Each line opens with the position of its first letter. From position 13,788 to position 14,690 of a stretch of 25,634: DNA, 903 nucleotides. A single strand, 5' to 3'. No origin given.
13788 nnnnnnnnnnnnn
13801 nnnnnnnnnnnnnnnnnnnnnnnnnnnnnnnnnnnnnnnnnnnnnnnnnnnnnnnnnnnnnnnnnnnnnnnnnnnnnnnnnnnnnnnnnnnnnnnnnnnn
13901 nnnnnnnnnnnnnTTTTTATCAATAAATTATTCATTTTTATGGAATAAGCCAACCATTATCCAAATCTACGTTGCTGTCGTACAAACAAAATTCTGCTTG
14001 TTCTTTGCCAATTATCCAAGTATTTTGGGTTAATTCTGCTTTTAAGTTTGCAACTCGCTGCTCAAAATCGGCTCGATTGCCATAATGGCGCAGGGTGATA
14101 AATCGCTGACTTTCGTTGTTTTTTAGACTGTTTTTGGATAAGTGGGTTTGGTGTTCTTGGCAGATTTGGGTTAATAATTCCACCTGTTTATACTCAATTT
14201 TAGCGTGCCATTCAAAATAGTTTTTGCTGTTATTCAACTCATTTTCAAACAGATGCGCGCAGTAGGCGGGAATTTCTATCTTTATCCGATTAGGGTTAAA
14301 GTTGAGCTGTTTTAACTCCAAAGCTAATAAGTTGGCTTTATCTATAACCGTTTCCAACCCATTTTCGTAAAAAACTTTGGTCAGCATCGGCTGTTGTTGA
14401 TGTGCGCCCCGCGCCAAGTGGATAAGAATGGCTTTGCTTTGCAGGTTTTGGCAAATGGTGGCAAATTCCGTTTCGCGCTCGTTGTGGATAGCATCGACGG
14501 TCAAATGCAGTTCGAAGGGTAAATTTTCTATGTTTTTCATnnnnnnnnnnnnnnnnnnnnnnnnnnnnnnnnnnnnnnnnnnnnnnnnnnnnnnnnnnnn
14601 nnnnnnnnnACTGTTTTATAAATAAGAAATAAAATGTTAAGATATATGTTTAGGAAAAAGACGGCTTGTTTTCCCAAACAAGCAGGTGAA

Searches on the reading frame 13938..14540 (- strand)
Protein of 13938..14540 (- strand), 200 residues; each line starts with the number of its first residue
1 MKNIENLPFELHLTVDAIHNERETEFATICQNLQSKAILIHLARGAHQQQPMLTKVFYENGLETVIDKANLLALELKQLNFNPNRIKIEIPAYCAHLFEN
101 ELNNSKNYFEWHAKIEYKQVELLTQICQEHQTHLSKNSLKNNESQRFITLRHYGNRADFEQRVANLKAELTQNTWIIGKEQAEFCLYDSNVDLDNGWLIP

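Call 3: search_protein_families(library=pfam, proteins=[window:13938-14540:-], max_evalue=1)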
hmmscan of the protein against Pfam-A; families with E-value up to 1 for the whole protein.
window:13938-14540:- (200 aa): 2 families
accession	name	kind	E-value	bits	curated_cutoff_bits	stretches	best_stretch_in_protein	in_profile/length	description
PF00589.27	Phage_integrase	-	0.021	15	27.1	1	44-156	17-104/172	Phage integrase family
PF02834.22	LigT_PEase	-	0.14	12.8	23.3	0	8-37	32-61/87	LigT like Phosphoesterase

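Call 4: search_protein_families(library=ncbifam, proteins=[window:13938-14540:-], max_evalue=1)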
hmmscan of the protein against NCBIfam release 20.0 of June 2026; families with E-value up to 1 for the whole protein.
window:13938-14540:- (200 aa): 0 families

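Call 5: search_protein_families(library=padloc, proteins=[window:13938-14540:-], max_evalue=1)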
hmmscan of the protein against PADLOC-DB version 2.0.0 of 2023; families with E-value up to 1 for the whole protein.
window:13938-14540:- (200 aa): 3 families
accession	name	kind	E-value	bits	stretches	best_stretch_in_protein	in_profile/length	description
PDLC02279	AbiEi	-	4.1e-66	220.4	1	8-198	2-189/190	AbiEi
PDLC02277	AbiEi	-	4.8e-42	142.3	1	9-198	2-193/195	AbiEi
PDLC03355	MTase_II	-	0.0052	13.9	1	95-165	189-263/377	Type II methyltransferase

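Call 7: search_solved_structures(query=window:13938-14540:-, max_evalue=10, show_alignments=2)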
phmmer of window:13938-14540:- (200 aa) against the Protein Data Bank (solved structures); distinct sequences matched with E-value up to 10: 3.
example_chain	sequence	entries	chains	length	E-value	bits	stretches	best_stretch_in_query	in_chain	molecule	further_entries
4nv1_C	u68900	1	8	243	0.11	15.6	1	99-160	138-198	Formyltransferase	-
8jp4_A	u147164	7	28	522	1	12.4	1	58-154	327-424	Protein ERGIC-53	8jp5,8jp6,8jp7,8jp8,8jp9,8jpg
9ec0_A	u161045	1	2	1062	1.3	12.1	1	107-168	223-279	F-actin-uncapping protein LRRC16A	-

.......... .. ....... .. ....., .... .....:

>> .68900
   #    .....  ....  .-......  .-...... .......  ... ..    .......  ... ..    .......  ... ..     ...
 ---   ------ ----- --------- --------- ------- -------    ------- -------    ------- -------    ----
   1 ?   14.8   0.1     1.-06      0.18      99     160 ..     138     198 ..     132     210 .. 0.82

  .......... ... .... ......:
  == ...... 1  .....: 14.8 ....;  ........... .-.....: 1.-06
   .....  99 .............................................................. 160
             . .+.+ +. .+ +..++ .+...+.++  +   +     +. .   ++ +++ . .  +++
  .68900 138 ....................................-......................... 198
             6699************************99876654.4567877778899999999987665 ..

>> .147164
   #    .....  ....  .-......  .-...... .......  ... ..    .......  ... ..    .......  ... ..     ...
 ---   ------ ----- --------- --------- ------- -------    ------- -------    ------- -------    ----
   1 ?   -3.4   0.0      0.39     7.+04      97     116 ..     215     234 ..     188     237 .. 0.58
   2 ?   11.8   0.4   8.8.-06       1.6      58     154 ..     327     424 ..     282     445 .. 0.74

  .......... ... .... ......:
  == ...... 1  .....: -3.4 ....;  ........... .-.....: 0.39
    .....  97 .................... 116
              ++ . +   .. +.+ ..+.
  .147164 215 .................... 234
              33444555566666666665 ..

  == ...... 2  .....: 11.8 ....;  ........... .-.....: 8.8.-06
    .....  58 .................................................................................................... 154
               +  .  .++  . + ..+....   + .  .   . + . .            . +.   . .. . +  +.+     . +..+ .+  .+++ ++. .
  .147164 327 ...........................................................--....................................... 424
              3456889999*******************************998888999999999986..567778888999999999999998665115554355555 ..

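Call 10: find_homologous_proteins(query=window:13938-14540:-)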
Query window:13938-14540:- (200 aa): 9 proteins with E <= 0.001 among 83 candidates.
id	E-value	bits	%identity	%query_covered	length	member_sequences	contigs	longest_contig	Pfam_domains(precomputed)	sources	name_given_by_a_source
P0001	3.1e-120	417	93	99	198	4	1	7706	-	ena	-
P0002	4.0e-48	182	49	96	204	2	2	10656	-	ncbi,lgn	-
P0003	2.1e-47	179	47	97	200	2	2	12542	-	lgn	-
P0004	8.3e-46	174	47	97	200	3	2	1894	-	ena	-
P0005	1.7e-45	173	45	96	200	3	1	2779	-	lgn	-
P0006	1.8e-45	173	44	96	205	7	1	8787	-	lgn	-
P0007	4.4e-44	169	42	96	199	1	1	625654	-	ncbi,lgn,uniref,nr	ncbi:hypothetical protein SAMN05444266_10617 [Chitinophaga jiangningensis]|uniref:Uncharacterized pr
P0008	4.5e-41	159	41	98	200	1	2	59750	-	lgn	-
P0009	1.5e-38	151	42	96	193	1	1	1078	-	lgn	-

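Call 12: find_homologous_proteins(query=A1, max_evalue=0.01)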
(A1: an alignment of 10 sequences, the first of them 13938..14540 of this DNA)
Query A1 (10 sequences) (200 aa, profile of the alignment): 225 proteins with E <= 0.01 among 2226 candidates; the best 120 are listed.
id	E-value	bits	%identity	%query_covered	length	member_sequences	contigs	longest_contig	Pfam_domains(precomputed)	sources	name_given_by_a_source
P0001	1.3e-89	317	93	99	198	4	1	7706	-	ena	-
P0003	1.5e-87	311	47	97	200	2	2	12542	-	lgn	-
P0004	2.1e-87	310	47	97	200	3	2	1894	-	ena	-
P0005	9.6e-86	305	45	96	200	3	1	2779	-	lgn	-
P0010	1.1e-84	301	47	97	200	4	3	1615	-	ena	-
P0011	1.5e-84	301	47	97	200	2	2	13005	-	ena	-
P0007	2.2e-83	297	42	96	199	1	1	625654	-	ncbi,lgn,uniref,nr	ncbi:hypothetical protein SAMN05444266_10617 [Chitinophaga jiangningensis]|uniref:Uncharacterized pr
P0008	4.7e-82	293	41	98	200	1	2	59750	-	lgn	-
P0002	1.3e-81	291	49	96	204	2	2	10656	-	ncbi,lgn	-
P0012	2.6e-79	284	45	96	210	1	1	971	-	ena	-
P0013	8.9e-79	282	45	97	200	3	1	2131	-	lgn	-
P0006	2.1e-78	281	44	96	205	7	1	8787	-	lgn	-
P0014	2.3e-78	281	43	96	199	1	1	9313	-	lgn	-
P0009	2.9e-78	280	42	96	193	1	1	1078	-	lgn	-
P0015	3.2e-78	280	44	96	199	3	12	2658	-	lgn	-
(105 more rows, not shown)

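Call 16: search_solved_structures(query=A2, max_evalue=10, show_alignments=3)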
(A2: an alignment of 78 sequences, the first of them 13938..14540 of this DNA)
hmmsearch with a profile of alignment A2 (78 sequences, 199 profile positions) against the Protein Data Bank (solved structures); distinct sequences matched with E-value up to 10: 0.

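Call 17: search_protein_families(library=pfam, alignment_id=A2, max_evalue=1)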
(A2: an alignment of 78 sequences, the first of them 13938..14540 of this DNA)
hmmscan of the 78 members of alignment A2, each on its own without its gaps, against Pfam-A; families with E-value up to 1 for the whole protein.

A. member 1, window:13938-14540:- (200 aa): 2 families
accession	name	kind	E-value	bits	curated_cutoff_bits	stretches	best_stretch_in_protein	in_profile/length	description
PF00589.27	Phage_integrase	-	0.021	15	27.1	1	44-156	17-104/172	Phage integrase family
PF02834.22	LigT_PEase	-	0.14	12.8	23.3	0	8-37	32-61/87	LigT like Phosphoesterase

B. families by the number of members that match (of 78 scanned): 63 families (the first 25 are shown)
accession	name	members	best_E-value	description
PF16565.11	MIT_C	5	0.0042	Phospholipase D-like domain at C-terminus of MIT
PF02834.22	LigT_PEase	5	0.035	LigT like Phosphoesterase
PF08123.19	DOT1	4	0.0072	Histone methylation protein DOT1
PF21100.3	MCM_C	3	0.00097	MCM protein C-terminal winged helix-turn-helix domain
PF02826.25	2-Hacid_dh_C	2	0.00036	D-isomer specific 2-hydroxyacid dehydrogenase, NAD binding domain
PF01665.21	Rota_NSP3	2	0.0023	Rotavirus non-structural protein NSP3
PF05606.16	DUF777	2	0.0036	Borrelia burgdorferi protein of unknown function (DUF777)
PF24635.1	DUF7632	2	0.0095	Domain of unknown function (DUF7632)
PF23309.1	DUF7083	2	0.011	Domain of unknown function (DUF7083)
PF16829.10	ATR13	2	0.012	Avirulence protein ATR13, RxLR effector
PF20306.3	Sp-DndD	2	0.032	Small protein found in certain Dnd DNA modification systems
PF22530.2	Terminase-T7_RNaseH-like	2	0.034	Terminase Bacteriophage T7, Ribonuclease H-like domain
PF02120.21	Flg_hook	2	0.039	Flagellar hook-length control protein FliK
PF15150.11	PMAIP1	2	0.17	Phorbol-12-myristate-13-acetate-induced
PF18953.6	SAP_new25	1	0.013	SAP domain-containing new25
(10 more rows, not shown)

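Call 19: predict_structure(alignment_id=A2)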
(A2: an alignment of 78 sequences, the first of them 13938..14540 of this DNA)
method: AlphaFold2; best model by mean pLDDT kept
length: 200 residues; sequences in the alignment: 78
mean_pLDDT: 92.0   pTM: 0.87
mean pLDDT of the five models: 92.0, 91.4, 91.1, 89.7, 88.5
residues with pLDDT >= 90: 158; 70-90: 31; 50-70: 9; < 50: 2
segments of 3 or more residues with pLDDT < 50: none
pLDDT, mean of each block of 10 residues (from residue 1): 78 95 95 96 88 97 95 98 97 91 78 96 94 91 92 94 98 97 95 75
secondary structure, 60 per line:
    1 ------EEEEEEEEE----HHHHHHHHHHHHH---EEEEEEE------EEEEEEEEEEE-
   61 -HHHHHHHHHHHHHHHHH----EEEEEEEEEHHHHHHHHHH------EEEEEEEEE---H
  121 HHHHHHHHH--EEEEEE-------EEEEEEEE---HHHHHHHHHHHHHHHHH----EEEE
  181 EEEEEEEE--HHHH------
elements in order: E7-15 H20-32 E36-42 E49-59 H62-78 E83-91 H92-101 E108-116 H120-129 E132-137 E145-152 H156-172 E177-188 H191-194

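Call 21: search_protein_representatives(alignment_id=A1)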
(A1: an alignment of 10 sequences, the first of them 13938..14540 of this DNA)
Query: 10 sequences, 200 profile positions. Proteins with E-value up to 0.001 (for the whole library): 1790; up to 1e-10: 1149; up to 1e-30: 128. The best 150 are listed.
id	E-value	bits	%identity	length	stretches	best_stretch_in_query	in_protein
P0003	4.7e-88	310.6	-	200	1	3-199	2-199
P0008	1.5e-82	292.7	-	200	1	3-198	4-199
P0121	6.3e-72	258.0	-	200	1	4-199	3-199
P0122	8.3e-72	257.6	-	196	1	4-199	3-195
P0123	2.6e-70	252.7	-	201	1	4-199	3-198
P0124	8.7e-70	251.0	-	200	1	5-199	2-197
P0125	1.5e-68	246.9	-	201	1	4-199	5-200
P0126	3.0e-68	246.0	-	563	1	6-199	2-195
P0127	8.4e-68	244.5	-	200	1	3-199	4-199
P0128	1.8e-67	243.4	-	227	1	4-199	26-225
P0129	7.8e-67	241.4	-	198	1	4-199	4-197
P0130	1.5e-65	237.1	-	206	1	7-199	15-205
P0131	2.5e-64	233.2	-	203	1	5-199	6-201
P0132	6.2e-63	228.6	-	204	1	5-199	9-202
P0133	6.4e-63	228.6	-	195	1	5-198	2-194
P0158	2.1e-51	191.0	-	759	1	9-197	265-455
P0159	2.3e-51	190.9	-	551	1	9-198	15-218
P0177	2.1e-46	174.7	-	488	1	10-199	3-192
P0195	5.8e-42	160.2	-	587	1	7-199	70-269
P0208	4.0e-37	144.4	-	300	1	8-199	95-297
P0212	6.5e-36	140.4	-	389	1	9-198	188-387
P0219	1.5e-34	135.9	-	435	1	9-199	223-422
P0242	4.4e-31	124.7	-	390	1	9-199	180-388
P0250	1.9e-30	122.6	-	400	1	9-198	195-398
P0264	2.3e-29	119.1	-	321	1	4-199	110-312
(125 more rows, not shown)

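Call 24: search_protein_families(library=pfam, proteins=[P0126, P0159, P0177, P0158, P0195, P0212, P0219, P0242, P0250, P0264], max_evalue=0.01)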
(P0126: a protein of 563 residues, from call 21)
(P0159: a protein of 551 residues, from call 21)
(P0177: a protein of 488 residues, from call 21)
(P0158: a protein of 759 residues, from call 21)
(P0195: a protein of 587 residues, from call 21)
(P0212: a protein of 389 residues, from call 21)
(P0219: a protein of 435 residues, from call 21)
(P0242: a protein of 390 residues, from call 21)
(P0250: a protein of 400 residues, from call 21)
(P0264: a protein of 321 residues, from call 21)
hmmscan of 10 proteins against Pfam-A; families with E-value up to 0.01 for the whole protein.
P0126 (563 aa): 1 family
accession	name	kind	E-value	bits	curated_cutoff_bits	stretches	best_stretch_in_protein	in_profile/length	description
PF08843.17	AbiEii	-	1.6e-07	31.9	22.5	1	257-427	29-191/238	Nucleotidyl transferase AbiEii toxin, Type IV TA system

P0159 (551 aa): 1 family
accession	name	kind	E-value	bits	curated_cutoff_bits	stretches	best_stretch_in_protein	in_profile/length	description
PF08843.17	AbiEii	-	1.8e-08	35.1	22.5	1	266-471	10-212/238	Nucleotidyl transferase AbiEii toxin, Type IV TA system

P0177 (488 aa): 1 family
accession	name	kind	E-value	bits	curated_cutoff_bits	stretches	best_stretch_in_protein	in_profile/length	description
PF08843.17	AbiEii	-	8.2e-07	29.6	22.5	1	211-435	2-224/238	Nucleotidyl transferase AbiEii toxin, Type IV TA system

P0158 (759 aa): 6 families
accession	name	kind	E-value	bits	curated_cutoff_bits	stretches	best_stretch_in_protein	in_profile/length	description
PF08241.18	Methyltransf_11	-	9.6e-08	33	21.2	1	128-181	44-95/95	Methyltransferase domain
PF13649.12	Methyltransf_25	-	1.6e-07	32.3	27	1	126-177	46-97/97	Methyltransferase domain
PF08843.17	AbiEii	-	1.9e-06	28.4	22.5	1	475-670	2-191/238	Nucleotidyl transferase AbiEii toxin, Type IV TA system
PF13847.12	Methyltransf_31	-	2.1e-05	24.7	27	1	128-199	56-129/145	Methyltransferase domain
PF01739.24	CheR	-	0.00021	21.2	27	1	142-181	134-173/195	CheR methyltransferase, SAM binding domain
PF08242.18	Methyltransf_12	-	0.0027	18.8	30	0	94-179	20-98/98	Methyltransferase domain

P0195 (587 aa): 1 family
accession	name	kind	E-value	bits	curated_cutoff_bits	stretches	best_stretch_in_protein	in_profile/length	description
PF08843.17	AbiEii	-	1e-05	26.1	22.5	1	311-516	10-211/238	Nucleotidyl transferase AbiEii toxin, Type IV TA system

P0212 (389 aa): 1 family
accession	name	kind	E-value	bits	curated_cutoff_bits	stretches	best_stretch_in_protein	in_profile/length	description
PF01725.21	Ham1p_like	-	0.0014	19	22.5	1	94-159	96-166/186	Ham1 family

P0219 (435 aa): 1 family
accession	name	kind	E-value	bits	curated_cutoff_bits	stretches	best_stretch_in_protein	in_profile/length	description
PF01725.21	Ham1p_like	-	1.3e-07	32.1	22.5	1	145-196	113-168/186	Ham1 family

P0242 (390 aa): 0 families

P0250 (400 aa): 1 family
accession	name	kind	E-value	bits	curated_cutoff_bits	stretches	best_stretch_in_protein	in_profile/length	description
PF01725.21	Ham1p_like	-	9.2e-08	32.6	22.5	1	17-166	8-166/186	Ham1 family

P0264 (321 aa): 0 families

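Call 28: fold_search(model_id=the predicted structure, library=pdb)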
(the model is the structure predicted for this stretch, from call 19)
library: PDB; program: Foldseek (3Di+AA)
matches with E <= 10: 1354; with E <= 0.001: 26
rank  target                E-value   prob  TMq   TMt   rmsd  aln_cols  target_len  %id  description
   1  4wws_D                5.0e-05  0.99  0.29  0.26  16.3       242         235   11  Structure of Chlorite dismutase-like Protein from Listeria monocytogenes (released 2015-02-04)
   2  6fxj_B                5.6e-05  0.99  0.29  0.26  15.9       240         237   10  Structure of coproheme decarboxylase from Listeria monocytogenes in complex with iron coproporphyrin III (released 2019-07-10)
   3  2pgc_A                6.0e-05  1.00  0.32  0.32  14.7       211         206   12  Crystal structure of a a marine metagenome protein (jcvi_pep_1096685590403) from uncultured marine organism at 2.53 A  (released 2007-04-24)
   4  2pgc_C                6.3e-05  1.00  0.32  0.32  15.0       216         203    9  Crystal structure of a a marine metagenome protein (jcvi_pep_1096685590403) from uncultured marine organism at 2.53 A  (released 2007-04-24)
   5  4wws_C                1.1e-04  0.99  0.29  0.26  16.3       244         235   11  Structure of Chlorite dismutase-like Protein from Listeria monocytogenes (released 2015-02-04)
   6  2f1f_B                1.4e-04  1.00  0.27  0.32   9.5       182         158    8  Crystal structure of the regulatory subunit of acetohydroxyacid synthase isozyme III from E. coli (released 2006-01-24)
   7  5loq_B                1.6e-04  0.99  0.29  0.26  15.7       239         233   10  Structure of coproheme bound HemQ from Listeria monocytogenes (released 2016-10-26)
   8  9miq_A                1.6e-04  0.98  0.27  0.25  15.3       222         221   10  Wild-type Coproheme Decarboxylase from Streptomyces Coelicolor in complex with Monovinyl, Monopropionate Deuteroheme (released 2025-10-22)
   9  4wws_A                1.8e-04  0.99  0.29  0.25  15.4       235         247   11  Structure of Chlorite dismutase-like Protein from Listeria monocytogenes (released 2015-02-04)
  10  4wws_B                1.9e-04  0.99  0.29  0.26  15.3       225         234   11  Structure of Chlorite dismutase-like Protein from Listeria monocytogenes (released 2015-02-04)
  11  6fxj_E                1.9e-04  0.99  0.30  0.26  15.8       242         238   11  Structure of coproheme decarboxylase from Listeria monocytogenes in complex with iron coproporphyrin III (released 2019-07-10)
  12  5loq_E                2.4e-04  0.98  0.29  0.26  16.0       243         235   12  Structure of coproheme bound HemQ from Listeria monocytogenes (released 2016-10-26)
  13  2pc6_A                2.7e-04  0.99  0.24  0.28   9.9       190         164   10  Crystal structure of putative acetolactate synthase- small subunit from Nitrosomonas europaea (released 2007-04-10)
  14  6vsa_V                3.1e-04  0.98  0.29  0.26  15.5       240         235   11  Single particle reconstruction of HemQ from Geobacillus based on data acquired in the presence of substantial aberrati (released 2020-02-19)
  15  9mhr_B                3.9e-04  0.99  0.30  0.28  15.4       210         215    8  G169L variant of Coproheme Decarboxylase from Streptomyces Coelicolor in complex with Monovinyl, Monopropionate Deuter (released 2025-10-22)
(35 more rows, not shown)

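Call 31: find_related_loci(query=A2, collection=genome_contigs, flank=8000)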
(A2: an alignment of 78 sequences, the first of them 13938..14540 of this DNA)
Query A2 (200 aa) in genome_contigs; peptide patterns used: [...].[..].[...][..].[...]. (x = any residue, [..] = any of these).
70 stretches matched a pattern; 48 encode a relative of the query (tblastn E <= 1e-3); 48 distinct loci.
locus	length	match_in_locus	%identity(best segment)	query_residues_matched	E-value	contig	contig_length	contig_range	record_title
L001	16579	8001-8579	46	6-198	3e-59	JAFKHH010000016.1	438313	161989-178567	MAG: Filimonas sp. isolate SCN18_14_9_16_R5_B_42_18 SCN18_14_9_16_R5_B_scaffold_18, whole genome shotgun sequence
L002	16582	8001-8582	46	5-198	2e-57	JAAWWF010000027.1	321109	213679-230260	MAG: Roseivirga sp. isolate FE80 Cluster8_contig_60, whole genome shotgun sequence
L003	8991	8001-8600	49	7-198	1e-54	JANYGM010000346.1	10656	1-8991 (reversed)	MAG: bacterium isolate 341R_metabinner_26_sub 341R_k141_555180, whole genome shotgun sequence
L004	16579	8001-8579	44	7-198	2e-54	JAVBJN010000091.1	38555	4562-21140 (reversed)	MAG: Chitinophagaceae bacterium isolate GLO_MAG_00029 c_000007976635, whole genome shotgun sequence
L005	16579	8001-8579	45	6-198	4e-54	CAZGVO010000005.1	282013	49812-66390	MAG TPA_asm: uncultured Bifidobacterium sp. isolate binchicken_co328_134 genome assembly, contig: NODE_21_length_282013_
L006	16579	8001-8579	44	7-199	4e-54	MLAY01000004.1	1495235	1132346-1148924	Marine bacterium AO1-C Bin2_contig__2_len_1495235_cov_100.329_ID_3, whole genome shotgun sequence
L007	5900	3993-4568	45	7-198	1e-53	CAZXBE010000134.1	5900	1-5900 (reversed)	MAG TPA_asm: uncultured Chitinophagaceae bacterium isolate binchicken_co152_92 genome assembly, contig: NODE_13394_lengt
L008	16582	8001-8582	44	5-198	6e-54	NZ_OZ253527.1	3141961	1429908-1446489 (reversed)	MAG: Flavobacterium sp. isolate 96db6ad6-466c-4566-a796-db99db3e51df chromosome 1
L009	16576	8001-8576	42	7-198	1e-51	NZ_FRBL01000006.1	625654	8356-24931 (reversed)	Chitinophaga jiangningensis strain DSM 27406, whole genome shotgun sequence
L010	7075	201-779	45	7-199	5e-51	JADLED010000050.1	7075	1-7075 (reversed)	MAG: Bacteroidia bacterium isolate SJ304 c_000000292505, whole genome shotgun sequence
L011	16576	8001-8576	43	7-198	6e-51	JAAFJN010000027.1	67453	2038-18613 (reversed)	MAG: Chitinophagales bacterium isolate bin49.metabat.b7b8b9.064 WN_Chitinophagales_10_scaffold_27, whole genome shotgun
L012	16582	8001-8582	42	5-198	1e-50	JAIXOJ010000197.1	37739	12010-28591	MAG: Chitinophagaceae bacterium isolate C1_MAG_00011 C1_MAG_00011_000000000077, whole genome shotgun sequence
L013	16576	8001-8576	45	7-198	2e-50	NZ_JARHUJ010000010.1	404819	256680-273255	Paraflavitalea sp. CAU 1676 contig10, whole genome shotgun sequence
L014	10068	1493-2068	41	7-198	4e-50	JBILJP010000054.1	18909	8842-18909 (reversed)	MAG: Fluviicola sp. isolate ME2017-06-17_3300042311_group7_bin136 Rohwer_bin675_scaffold_1406_c1, whole genome shotgun s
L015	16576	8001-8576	42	7-198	5e-50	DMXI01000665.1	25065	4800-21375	MAG TPA_asm: Microscillaceae bacterium isolate UBA11690 contig_3238, whole genome shotgun sequence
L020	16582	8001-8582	41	2-198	8e-47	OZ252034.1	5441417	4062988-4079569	MAG: Pyrinomonadaceae bacterium isolate 41dda736-7ff2-45ff-a8fc-0584c9c3cda8 genome assembly, chromosome: 1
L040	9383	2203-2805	36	9-198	3e-29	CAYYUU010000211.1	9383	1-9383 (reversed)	MAG TPA_asm: uncultured Alcaligenaceae bacterium isolate SRP128890_co1_186 genome assembly, contig: NODE_10480_length_93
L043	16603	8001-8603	33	9-198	2e-26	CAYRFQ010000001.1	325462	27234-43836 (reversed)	MAG TPA_asm: uncultured Alcaligenaceae bacterium isolate SRP128890_co1_8 genome assembly, contig: NODE_12_length_325462_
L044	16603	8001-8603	32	9-198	8e-22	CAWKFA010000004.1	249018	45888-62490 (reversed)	MAG: uncultured Planctomycetota bacterium isolate MFD01213.bin.2.22 genome assembly, contig: contig_23954, whole genome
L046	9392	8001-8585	28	9-197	1e-13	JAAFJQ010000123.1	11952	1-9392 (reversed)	MAG: Deinococcales bacterium isolate bin20.maxbin.b16b17b19.023 WN_Deinococcales_2_scaffold_123, whole genome shotgun se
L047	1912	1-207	33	133-197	7e-7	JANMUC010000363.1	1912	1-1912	MAG: Deinococcales bacterium isolate SOY_29_concoct_239_sub SOY_29_k141_2064383, whole genome shotgun sequence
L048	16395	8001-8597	28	9-200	3e-17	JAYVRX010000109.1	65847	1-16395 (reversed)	MAG: Deinococcales bacterium isolate GL73_DN_metabinner_10 GL73_DN_metabinner_10_108, whole genome shotgun sequence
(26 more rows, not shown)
